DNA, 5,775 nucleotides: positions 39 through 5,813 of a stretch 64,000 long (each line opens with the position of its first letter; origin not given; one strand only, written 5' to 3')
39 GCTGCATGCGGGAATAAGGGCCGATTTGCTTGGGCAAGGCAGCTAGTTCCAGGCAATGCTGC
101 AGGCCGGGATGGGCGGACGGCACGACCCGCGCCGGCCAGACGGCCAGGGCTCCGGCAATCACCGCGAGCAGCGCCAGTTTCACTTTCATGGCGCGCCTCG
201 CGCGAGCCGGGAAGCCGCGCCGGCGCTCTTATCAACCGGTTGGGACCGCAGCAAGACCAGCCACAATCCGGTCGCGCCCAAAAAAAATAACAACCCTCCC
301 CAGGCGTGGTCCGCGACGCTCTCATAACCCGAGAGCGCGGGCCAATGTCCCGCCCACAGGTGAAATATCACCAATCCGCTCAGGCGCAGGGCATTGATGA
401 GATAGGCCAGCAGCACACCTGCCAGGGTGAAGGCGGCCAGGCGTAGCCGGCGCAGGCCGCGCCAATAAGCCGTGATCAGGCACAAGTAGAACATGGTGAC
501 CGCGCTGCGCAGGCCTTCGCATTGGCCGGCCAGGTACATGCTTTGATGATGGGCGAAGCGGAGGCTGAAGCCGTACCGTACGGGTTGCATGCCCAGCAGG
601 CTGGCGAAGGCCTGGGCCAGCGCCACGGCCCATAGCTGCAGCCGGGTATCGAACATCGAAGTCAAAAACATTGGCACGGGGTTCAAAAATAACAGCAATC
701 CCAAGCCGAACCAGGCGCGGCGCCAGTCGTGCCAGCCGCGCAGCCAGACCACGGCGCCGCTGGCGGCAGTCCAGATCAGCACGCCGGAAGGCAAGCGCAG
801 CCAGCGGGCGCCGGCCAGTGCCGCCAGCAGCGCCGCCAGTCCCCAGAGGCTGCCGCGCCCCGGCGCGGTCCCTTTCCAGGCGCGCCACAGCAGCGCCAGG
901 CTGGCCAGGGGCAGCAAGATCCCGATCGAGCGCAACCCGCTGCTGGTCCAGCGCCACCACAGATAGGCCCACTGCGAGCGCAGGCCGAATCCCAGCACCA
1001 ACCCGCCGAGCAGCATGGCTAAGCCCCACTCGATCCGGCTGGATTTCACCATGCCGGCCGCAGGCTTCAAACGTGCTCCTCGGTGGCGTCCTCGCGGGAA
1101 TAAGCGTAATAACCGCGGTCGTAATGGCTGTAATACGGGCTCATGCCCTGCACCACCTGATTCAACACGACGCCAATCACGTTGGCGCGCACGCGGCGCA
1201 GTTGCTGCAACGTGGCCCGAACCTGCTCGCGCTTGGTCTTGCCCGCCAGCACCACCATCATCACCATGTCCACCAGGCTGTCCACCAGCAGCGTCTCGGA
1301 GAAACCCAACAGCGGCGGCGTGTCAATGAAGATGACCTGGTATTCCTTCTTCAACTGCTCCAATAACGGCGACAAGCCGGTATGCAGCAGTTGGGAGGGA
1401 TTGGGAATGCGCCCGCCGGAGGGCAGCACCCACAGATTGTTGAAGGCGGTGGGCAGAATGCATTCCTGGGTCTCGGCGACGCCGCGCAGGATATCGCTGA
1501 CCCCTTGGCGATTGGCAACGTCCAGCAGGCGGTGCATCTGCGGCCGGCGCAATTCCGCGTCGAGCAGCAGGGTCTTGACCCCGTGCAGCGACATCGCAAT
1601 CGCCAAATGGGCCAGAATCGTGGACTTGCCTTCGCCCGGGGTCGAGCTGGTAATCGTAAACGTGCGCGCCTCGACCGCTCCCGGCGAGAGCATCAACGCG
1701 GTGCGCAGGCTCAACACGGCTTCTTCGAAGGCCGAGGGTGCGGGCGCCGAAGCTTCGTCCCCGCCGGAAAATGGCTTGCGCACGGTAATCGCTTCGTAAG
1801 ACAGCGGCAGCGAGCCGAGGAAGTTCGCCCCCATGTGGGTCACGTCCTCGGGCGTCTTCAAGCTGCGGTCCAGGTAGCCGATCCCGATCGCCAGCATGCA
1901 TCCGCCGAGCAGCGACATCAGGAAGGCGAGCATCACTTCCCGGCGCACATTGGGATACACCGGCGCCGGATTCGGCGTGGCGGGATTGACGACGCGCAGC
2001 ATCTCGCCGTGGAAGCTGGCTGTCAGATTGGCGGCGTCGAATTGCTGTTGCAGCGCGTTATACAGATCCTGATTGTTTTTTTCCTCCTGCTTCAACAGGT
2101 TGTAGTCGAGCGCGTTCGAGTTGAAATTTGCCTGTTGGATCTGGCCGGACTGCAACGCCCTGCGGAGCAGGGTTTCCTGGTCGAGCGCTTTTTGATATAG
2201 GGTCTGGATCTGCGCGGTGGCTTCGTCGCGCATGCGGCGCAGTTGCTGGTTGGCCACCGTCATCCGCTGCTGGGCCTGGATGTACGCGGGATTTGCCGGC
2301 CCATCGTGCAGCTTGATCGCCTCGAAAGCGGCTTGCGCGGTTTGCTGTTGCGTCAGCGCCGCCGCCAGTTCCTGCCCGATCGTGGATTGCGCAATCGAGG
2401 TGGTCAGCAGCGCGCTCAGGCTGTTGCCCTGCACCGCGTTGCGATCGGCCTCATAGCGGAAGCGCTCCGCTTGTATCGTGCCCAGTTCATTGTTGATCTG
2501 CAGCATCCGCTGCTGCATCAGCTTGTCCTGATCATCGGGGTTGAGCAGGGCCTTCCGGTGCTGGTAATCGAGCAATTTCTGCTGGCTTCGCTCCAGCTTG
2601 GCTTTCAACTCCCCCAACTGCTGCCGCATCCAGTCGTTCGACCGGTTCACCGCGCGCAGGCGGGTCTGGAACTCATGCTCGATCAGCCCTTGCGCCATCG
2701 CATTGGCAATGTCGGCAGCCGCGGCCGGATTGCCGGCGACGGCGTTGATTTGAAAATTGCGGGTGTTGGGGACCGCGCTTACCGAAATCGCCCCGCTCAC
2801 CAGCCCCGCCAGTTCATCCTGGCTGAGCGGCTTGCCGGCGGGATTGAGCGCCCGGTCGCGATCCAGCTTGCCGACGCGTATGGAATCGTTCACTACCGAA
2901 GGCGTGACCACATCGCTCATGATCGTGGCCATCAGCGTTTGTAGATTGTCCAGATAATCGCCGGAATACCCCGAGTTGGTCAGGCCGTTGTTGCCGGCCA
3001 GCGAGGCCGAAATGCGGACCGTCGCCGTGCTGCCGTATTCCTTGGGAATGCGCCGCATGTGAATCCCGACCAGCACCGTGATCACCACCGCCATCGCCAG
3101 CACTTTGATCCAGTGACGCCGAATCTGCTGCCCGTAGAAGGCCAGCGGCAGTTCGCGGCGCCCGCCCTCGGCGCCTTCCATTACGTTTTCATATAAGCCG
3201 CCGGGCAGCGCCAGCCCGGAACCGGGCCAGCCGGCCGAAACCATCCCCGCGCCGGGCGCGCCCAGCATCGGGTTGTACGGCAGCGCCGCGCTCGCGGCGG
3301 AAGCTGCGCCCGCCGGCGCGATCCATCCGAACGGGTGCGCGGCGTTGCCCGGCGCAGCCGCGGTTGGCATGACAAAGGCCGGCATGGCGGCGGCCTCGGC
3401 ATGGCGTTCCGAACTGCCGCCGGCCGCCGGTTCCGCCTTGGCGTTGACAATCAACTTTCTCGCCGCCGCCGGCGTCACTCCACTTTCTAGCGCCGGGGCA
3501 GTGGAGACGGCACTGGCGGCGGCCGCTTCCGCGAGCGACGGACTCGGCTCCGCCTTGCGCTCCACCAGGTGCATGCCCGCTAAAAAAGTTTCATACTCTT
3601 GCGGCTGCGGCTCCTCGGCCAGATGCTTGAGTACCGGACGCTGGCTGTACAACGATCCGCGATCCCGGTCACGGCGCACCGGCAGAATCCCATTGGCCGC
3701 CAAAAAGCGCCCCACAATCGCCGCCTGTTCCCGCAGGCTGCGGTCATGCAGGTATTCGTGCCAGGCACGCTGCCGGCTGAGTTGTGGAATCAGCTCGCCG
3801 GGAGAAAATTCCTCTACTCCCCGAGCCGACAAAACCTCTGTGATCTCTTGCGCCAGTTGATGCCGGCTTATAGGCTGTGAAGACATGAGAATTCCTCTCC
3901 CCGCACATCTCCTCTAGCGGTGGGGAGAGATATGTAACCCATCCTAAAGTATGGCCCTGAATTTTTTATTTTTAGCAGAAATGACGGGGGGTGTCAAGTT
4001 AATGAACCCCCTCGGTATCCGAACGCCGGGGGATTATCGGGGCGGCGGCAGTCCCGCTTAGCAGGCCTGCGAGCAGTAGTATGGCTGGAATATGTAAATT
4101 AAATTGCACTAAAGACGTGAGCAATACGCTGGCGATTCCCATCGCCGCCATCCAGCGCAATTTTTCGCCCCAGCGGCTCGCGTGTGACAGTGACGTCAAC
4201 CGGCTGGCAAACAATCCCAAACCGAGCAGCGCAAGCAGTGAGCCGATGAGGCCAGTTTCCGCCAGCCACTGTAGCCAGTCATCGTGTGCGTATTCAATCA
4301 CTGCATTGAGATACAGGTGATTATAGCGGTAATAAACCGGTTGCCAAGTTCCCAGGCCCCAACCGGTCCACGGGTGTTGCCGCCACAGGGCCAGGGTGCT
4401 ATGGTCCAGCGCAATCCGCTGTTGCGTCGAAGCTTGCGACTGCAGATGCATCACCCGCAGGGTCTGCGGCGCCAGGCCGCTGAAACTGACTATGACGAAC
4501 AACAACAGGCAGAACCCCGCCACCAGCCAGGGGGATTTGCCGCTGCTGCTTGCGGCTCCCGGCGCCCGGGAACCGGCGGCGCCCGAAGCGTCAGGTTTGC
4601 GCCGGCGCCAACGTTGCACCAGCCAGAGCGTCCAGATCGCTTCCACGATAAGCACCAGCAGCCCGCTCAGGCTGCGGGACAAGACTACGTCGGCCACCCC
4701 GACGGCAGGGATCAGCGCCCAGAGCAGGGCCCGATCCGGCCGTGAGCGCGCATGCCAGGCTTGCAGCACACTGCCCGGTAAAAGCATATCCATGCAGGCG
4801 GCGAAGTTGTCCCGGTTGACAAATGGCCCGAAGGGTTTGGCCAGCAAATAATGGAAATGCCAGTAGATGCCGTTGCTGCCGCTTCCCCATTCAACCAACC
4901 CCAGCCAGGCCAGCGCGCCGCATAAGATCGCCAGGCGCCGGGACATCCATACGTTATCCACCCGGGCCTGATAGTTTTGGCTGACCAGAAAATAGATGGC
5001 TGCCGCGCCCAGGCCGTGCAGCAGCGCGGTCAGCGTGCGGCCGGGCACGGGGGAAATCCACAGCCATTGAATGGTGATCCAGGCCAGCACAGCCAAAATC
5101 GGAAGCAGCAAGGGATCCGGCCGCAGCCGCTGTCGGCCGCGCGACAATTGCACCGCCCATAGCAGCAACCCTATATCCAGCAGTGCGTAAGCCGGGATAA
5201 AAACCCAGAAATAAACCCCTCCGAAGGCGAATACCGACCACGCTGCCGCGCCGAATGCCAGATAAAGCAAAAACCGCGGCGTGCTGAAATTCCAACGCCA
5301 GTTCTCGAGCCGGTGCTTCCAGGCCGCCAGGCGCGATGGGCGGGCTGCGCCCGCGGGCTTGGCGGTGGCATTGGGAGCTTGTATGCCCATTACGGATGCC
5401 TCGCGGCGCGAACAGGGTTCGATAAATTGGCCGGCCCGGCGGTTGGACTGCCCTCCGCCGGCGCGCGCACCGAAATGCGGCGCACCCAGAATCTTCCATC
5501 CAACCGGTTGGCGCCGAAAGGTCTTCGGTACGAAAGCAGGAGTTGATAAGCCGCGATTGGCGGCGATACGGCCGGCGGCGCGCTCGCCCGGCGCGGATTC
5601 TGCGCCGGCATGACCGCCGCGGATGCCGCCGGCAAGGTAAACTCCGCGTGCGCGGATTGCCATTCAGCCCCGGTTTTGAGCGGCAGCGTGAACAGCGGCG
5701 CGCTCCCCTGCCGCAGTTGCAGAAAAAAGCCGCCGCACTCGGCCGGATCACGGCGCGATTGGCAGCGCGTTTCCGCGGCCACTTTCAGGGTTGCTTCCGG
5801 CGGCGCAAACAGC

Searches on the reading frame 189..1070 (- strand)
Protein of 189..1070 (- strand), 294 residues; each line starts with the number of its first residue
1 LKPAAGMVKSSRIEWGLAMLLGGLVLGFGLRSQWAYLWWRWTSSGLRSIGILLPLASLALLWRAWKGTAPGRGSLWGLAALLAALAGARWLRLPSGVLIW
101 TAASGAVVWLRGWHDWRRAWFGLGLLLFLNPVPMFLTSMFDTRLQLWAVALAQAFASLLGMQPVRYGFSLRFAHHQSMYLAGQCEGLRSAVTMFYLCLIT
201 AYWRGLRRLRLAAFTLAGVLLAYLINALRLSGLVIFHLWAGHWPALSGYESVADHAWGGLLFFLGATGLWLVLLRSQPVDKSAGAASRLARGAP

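Call 15: search_protein_families(library=pfam, proteins=[window:189-1070:-], max_evalue=0.001)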
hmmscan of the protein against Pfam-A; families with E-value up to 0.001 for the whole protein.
window:189-1070:- (294 aa): 1 family
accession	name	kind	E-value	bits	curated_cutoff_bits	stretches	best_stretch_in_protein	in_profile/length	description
PF09721.15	Exosortase_EpsH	-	5.2e-31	108.4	25.7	1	30-273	8-251/254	Transmembrane exosortase (Exosortase_EpsH)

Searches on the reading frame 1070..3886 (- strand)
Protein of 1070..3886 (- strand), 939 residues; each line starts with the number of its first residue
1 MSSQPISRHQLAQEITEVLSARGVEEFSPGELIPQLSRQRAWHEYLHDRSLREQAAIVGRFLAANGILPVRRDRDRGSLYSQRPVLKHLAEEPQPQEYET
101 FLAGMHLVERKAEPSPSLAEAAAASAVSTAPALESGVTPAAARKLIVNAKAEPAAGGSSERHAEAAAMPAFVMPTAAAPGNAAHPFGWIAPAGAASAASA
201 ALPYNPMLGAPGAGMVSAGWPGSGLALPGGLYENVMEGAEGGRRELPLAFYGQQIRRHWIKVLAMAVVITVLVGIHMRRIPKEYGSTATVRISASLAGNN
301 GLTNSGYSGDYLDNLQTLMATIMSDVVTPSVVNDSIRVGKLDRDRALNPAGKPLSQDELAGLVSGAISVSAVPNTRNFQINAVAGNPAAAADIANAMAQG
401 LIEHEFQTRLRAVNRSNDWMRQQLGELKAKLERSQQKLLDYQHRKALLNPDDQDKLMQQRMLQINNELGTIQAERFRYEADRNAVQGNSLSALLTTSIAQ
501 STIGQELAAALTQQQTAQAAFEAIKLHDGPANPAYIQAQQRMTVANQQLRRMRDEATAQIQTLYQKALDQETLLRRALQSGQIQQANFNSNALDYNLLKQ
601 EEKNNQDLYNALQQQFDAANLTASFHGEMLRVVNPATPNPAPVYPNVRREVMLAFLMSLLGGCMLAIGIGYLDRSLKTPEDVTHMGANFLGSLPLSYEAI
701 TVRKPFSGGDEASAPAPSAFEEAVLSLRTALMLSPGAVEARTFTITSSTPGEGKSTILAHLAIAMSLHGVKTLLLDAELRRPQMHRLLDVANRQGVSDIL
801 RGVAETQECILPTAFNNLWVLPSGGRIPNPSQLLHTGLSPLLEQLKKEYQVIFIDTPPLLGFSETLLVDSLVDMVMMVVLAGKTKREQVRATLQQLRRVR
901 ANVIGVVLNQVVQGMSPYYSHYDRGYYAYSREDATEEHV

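Call 15: search_protein_families(library=pfam, proteins=[window:1070-3886:-], max_evalue=0.001)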
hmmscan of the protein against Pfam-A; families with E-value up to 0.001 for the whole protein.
window:1070-3886:- (939 aa): 5 families
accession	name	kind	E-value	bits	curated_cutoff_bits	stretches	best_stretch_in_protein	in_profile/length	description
PF13614.12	AAA_31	-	2.2e-09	37.9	27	1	742-881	3-149/177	AAA domain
PF10609.15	ParA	-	2.4e-09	37.5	27.1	1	742-910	5-174/246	NUBPL iron-transfer P-loop NTPase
PF01656.29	CbiA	-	9.8e-07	29.2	25.4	1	744-912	2-84/125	CobQ/CobB/MinD/ParA nucleotide binding domain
PF09140.17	MipZ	-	8.8e-06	25.6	20.7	1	750-857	10-108/262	ATPase MipZ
PF13807.11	GNVR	-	0.00058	20.2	27.7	0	598-667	9-78/82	G-rich domain on putative tyrosine kinase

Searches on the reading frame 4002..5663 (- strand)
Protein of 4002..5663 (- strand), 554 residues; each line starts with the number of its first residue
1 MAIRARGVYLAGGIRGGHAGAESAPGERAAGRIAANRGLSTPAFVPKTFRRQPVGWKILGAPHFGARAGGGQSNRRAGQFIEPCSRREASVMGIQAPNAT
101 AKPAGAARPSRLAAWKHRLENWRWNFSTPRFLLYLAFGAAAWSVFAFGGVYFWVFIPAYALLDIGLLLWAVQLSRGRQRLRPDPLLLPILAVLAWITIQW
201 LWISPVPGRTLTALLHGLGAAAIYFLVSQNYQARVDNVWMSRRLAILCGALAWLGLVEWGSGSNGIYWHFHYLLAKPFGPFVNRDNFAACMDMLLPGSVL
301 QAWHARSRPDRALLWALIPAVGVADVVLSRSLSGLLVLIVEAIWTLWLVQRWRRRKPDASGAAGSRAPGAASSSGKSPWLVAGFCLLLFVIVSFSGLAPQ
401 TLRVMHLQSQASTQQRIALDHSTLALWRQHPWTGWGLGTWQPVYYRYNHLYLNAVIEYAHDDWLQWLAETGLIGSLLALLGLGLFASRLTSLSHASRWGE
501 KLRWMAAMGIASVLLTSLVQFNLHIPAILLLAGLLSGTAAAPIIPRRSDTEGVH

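Call 15: search_protein_families(library=pfam, proteins=[window:4002-5663:-], max_evalue=0.001)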
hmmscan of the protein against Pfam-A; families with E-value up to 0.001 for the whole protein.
window:4002-5663:- (554 aa): 1 family
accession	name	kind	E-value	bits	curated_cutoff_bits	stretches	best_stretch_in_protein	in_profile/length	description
PF04932.20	Wzy_C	-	1.2e-19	71.1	31.7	1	323-478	7-148/149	O-Antigen ligase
